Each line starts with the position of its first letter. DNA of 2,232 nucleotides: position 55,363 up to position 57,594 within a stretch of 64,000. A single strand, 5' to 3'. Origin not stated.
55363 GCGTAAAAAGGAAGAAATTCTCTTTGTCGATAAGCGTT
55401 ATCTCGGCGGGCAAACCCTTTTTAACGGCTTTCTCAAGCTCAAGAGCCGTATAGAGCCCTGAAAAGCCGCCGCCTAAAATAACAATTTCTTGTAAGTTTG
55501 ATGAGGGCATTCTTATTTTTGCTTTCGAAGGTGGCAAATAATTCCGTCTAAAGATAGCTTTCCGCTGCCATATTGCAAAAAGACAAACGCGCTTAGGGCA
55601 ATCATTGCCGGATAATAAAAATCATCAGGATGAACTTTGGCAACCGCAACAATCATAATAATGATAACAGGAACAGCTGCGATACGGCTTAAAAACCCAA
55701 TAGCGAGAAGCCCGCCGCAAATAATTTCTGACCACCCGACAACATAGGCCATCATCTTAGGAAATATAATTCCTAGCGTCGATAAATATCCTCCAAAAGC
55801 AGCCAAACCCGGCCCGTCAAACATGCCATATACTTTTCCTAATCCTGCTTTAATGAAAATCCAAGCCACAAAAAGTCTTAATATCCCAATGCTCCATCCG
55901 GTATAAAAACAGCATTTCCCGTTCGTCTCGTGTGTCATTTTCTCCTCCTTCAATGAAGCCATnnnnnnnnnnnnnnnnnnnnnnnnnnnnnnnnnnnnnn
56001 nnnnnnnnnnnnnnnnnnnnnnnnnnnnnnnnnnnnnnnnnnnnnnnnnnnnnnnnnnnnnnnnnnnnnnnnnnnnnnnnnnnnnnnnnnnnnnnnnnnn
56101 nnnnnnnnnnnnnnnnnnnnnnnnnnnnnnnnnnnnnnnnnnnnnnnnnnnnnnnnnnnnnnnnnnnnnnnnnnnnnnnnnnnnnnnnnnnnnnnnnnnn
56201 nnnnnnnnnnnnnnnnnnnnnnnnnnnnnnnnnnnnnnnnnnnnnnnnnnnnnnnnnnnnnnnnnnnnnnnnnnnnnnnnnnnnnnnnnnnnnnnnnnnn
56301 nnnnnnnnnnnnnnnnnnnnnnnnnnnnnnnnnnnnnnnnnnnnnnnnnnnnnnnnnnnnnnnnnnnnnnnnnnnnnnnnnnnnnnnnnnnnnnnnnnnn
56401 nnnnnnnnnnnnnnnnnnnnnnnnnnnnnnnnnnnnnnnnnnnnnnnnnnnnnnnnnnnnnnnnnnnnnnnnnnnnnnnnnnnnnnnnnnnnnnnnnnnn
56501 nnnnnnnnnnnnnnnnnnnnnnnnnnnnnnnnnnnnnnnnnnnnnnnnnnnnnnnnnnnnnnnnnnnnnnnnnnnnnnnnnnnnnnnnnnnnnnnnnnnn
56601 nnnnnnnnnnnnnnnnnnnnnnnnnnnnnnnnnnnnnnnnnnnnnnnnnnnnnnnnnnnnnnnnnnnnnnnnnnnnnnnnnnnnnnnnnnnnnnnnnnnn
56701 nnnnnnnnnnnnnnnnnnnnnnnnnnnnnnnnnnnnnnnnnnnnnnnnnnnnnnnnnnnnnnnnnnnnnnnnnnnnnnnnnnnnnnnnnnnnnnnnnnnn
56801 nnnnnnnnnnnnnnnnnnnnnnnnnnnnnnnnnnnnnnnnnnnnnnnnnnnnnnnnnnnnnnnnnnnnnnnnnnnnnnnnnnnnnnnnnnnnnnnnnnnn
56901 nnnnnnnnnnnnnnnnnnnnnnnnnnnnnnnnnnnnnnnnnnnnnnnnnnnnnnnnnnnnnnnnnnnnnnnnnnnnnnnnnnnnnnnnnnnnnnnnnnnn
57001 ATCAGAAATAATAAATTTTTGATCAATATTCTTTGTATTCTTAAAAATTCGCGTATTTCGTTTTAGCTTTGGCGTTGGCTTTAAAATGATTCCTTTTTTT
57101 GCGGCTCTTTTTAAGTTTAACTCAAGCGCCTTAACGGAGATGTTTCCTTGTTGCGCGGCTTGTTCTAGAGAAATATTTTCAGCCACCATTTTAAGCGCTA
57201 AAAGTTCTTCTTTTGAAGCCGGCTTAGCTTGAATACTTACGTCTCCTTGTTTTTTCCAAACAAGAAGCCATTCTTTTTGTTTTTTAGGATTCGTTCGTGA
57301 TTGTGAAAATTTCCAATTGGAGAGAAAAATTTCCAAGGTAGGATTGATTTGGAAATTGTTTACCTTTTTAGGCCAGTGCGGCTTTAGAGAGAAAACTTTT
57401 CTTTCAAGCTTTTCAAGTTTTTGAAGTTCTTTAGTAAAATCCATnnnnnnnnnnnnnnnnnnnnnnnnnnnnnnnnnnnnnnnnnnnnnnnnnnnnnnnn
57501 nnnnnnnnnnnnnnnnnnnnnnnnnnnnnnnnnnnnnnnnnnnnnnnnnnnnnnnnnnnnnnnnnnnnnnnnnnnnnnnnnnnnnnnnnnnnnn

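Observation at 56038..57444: rSAM/SPASM enzyme with an unusual 150-aa N-terminal extension carrying a sigma70-region-4-like HTH, and no Shine-Dalgarno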

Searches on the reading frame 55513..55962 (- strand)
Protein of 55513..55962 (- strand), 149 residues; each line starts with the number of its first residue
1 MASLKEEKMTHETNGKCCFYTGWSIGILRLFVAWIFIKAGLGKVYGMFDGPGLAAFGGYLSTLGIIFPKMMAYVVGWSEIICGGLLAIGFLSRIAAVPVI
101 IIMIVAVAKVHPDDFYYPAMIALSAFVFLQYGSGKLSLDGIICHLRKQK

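Call 3: search_protein_families(library=ncbifam, proteins=[window:55513-55962:-], max_evalue=0.01)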
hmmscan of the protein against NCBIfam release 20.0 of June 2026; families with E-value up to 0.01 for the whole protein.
window:55513-55962:- (149 aa): 1 family
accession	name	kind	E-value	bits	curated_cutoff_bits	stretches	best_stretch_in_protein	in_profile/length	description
NF050144.1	matur_HvfX_fam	equivalog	8.7e-17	61.8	80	1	27-114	6-91/165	HvfX family Cu-binding RiPP maturation protein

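Call 4: search_protein_families(library=pfam, proteins=[window:55513-55962:-], max_evalue=0.1)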
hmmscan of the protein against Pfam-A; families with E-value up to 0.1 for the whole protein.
window:55513-55962:- (149 aa): 3 families
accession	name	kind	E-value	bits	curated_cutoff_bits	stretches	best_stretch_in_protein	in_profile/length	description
PF07681.17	DoxX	-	3.7e-18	66.4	23.6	1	27-111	4-84/85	DoxX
PF04173.18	DoxD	-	5.6e-06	26.8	22.7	1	74-144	70-146/167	TQO small subunit DoxD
PF07291.16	MauE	-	1.7e-05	25.6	27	1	23-106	3-83/128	Methylamine utilisation protein MauE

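Call 43: search_dna_similar(query=window:55513-55938:-, collection=plasmids, mode=protein, max_evalue=0.00001, max_rows=30)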
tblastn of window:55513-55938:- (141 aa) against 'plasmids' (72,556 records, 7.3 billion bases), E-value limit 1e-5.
Records with a match: 1; places in all: 1; records where one place covers at least 80% of the query: 1.
Best place of each record, by identity: <60% 1.
By first word of the organism name: Haladaptatus 1.
By predicted mobility (MOB-suite, as given by PLSDB): non-mobilizable 1.
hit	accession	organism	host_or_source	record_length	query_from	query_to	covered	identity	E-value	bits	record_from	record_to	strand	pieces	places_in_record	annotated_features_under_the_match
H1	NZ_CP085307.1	Haladaptatus pallidirubidus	cell culture,saline soil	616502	14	141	91%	33.6%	7e-6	51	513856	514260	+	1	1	DoxX family protein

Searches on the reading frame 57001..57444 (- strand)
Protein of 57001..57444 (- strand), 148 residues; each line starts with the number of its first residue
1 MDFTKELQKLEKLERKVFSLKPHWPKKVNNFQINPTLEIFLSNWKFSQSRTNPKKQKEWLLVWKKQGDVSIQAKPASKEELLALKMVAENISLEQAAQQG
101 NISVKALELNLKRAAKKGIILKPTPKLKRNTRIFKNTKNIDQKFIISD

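Call 33: predict_structure(alignment_id=A2)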
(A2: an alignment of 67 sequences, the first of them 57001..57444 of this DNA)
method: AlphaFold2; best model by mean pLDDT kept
length: 148 residues; sequences in the alignment: 67
mean_pLDDT: 93.7   pTM: 0.82
mean pLDDT of the five models: 93.7, 93.4, 92.6, 92.4, 92.4
residues with pLDDT >= 90: 117; 70-90: 29; 50-70: 2; < 50: 0
segments of 3 or more residues with pLDDT < 50: none
pLDDT, mean of each block of 10 residues (from residue 1): 91 97 93 98 95 96 93 97 98 96 97 97 89 84 80
secondary structure, 60 per line:
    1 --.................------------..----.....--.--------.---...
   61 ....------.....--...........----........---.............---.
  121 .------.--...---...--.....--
elements in order: H3-19 E38-42 E58-64 E71-75 H78-88 H93-100 H104-116 H142-145

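Call 37: fold_search(model_id=the predicted structure, library=pdb)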
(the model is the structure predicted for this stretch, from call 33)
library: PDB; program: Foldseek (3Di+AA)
matches with E <= 10: 642; with E <= 0.001: 1
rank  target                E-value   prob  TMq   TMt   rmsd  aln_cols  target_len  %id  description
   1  3dee                  1.1e-04  1.00  0.60  0.46   3.2       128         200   12  CRYSTAL STRUCTURE OF A PUTATIVE REGULATORY PROTEIN INVOLVED IN TRANSCRIPTION (NGO1945) FROM NEISSERIA GONORRHOEAE FA 109 (released 2008-08-05)
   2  8hci_A                2.7e-03  1.00  0.48  0.29   4.5       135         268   15  Crystal structure of a holoenzyme Fe-free TglHI for Pseudomonas syringae Peptidyl (S) 2-mercaptoglycine biosynthesis (released 2023-08-23)
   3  8hi7_A                6.1e-03  1.00  0.54  0.32   3.8       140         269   14  Crystal structure of a holoenzyme TglHI with two Fe irons for Pseudomonas syringae Peptidyl (S) 2-mercaptoglycine bios (released 2023-08-23)
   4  3clo_C                6.5e-02  0.54  0.27  0.16  16.8       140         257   11  Crystal structure of putative transcriptional regulator containing a LuxR DNA binding domain (NP_811094.1) from Bacter (released 2008-04-01)
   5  3clo_A                8.8e-02  0.54  0.27  0.16  14.8       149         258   13  Crystal structure of putative transcriptional regulator containing a LuxR DNA binding domain (NP_811094.1) from Bacter (released 2008-04-01)
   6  7vzu_A                1.7e-01  0.69  0.36  0.10   8.7       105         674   13  The structure of GdmN Y82F mutant (released 2022-11-16)
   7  7vzq_A                2.1e-01  0.75  0.39  0.11   8.5       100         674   13  The structure of GdmN V24Y/G157A/R158A/G188R mutant in complex with carbamoyl adenylate intermediate (released 2022-11-16)
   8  8qyv_U                2.1e-01  0.10  0.16  0.07  15.3       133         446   14  SWR1-hexasome complex (released 2024-10-02)
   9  7vzq_B                2.2e-01  0.57  0.35  0.10   8.8       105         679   13  The structure of GdmN V24Y/G157A/R158A/G188R mutant in complex with carbamoyl adenylate intermediate (released 2022-11-16)
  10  7vzu_B                2.5e-01  0.60  0.36  0.10   8.2       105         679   13  The structure of GdmN Y82F mutant (released 2022-11-16)
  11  5v1v_A                2.7e-01  0.54  0.34  0.51   4.8       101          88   13  TbiB1 in Complex with the TbiA(alpha) Leader Peptide (released 2018-09-05)
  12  7vyj_A                2.9e-01  0.57  0.36  0.10   8.7       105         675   13  The structure of GdmN in complex with carbamoyl adenylate intermediate (released 2022-11-16)
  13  9bgk_E                2.9e-01  0.33  0.23  0.07   8.2        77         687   14  Structure of V.cholera DdmDE (2D:1E) in complex with DNA (released 2024-10-23)
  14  1h0m_D                3.4e-01  0.96  0.29  0.19   2.2        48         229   19  Three-dimensional structure of the quorum sensing protein TraR bound to its autoinducer and to its target DNA (released 2002-08-29)
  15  4nvs_B                3.4e-01  0.66  0.23  0.22   7.9        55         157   13  Crystal Structure of the Q18CP6_CLOD6 protein from glyoxalase family. Northeast Structural Genomics Consortium Target  (released 2013-12-18)
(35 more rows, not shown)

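Call 45: search_protein_families(library=ncbifam, proteins=[window:57001-57444:-], max_evalue=10)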
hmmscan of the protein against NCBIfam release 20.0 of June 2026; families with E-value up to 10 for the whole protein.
window:57001-57444:- (148 aa): 2 families
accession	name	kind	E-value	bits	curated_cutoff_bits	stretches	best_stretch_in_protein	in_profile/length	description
TIGR04082.1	rSAM_for_selen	equivalog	2.2e-24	86.1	350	1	3-145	44-194/516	thio(seleno)oxazole modification radical SAM maturase SbtM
NF003314.0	PRK04322.1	equivalog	0.09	12.9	126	1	53-95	36-78/117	peptidyl-tRNA hydrolase Pth2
